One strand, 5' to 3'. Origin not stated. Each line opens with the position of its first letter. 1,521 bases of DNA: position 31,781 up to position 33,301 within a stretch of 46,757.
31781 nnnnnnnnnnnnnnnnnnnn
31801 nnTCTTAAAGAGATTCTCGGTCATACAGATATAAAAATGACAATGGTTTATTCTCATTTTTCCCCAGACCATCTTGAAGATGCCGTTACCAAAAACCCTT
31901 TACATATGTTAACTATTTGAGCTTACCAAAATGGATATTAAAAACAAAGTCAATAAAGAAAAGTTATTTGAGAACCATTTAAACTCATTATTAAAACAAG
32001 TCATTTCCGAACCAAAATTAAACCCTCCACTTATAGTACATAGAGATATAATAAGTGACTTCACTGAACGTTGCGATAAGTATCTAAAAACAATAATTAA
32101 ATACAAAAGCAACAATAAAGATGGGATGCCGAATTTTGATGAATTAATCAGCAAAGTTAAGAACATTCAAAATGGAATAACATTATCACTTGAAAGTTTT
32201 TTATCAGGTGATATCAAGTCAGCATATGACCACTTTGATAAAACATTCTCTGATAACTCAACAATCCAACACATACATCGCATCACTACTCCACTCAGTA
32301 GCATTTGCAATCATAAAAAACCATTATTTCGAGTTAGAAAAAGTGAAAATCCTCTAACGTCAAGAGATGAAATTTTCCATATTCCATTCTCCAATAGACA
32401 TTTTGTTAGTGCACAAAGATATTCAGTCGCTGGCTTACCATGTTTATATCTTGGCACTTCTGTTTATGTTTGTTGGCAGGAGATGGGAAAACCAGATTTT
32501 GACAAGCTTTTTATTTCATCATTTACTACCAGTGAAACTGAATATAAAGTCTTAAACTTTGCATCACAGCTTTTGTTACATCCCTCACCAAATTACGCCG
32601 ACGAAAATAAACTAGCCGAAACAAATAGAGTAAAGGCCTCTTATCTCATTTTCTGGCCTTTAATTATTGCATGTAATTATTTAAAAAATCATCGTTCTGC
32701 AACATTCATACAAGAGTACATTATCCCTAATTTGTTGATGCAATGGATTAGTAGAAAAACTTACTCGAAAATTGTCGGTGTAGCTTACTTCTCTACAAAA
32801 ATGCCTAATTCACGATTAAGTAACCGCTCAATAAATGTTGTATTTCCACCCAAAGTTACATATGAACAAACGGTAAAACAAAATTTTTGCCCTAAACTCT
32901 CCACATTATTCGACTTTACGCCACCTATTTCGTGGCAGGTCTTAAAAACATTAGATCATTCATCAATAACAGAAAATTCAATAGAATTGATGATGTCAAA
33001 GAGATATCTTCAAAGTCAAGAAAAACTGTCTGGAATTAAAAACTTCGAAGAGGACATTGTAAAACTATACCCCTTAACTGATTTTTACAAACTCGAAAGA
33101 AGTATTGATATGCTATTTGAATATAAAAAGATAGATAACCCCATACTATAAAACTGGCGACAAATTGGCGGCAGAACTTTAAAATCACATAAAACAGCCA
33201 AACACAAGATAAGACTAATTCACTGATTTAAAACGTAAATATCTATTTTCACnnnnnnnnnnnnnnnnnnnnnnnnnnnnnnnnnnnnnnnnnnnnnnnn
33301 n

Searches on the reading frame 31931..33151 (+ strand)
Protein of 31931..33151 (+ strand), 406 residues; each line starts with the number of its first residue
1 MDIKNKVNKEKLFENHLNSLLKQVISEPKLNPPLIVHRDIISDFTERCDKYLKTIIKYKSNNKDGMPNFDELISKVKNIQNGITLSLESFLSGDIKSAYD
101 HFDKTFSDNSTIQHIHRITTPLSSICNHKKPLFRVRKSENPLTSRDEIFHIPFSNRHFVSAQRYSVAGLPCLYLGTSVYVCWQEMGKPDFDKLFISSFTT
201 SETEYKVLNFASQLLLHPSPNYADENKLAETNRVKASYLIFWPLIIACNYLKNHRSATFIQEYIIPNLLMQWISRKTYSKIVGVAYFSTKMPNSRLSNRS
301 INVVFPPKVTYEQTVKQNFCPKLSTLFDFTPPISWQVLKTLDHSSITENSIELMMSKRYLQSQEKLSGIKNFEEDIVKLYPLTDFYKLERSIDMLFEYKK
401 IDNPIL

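Call 3: search_protein_families(library=pfam, proteins=[window:31931-33151:+], max_evalue=0.01)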
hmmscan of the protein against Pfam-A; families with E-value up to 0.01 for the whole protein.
window:31931-33151:+ (406 aa): 0 families

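Call 4: search_protein_families(library=padloc, proteins=[window:31931-33151:+], max_evalue=0.1)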
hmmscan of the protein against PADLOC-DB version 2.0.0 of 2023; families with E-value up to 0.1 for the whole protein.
window:31931-33151:+ (406 aa): 0 families

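Call 5: search_protein_families(library=ncbifam, proteins=[window:31931-33151:+], max_evalue=0.1)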
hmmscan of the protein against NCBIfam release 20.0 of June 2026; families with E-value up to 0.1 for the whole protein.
window:31931-33151:+ (406 aa): 0 families

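Call 78: search_protein_families(library=phrogs, proteins=[window:31931-33151:+], max_evalue=0.01)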
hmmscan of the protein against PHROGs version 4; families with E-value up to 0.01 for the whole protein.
window:31931-33151:+ (406 aa): 3 families
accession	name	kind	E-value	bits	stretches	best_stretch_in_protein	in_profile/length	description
phrog_7835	-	unknown function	1.1e-145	486.7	1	12-402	6-395/396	-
phrog_12013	-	unknown function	6.8e-55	187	1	185-401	1-224/227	-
phrog_37055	-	unknown function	2.1e-29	103.3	1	270-401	1-133/136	-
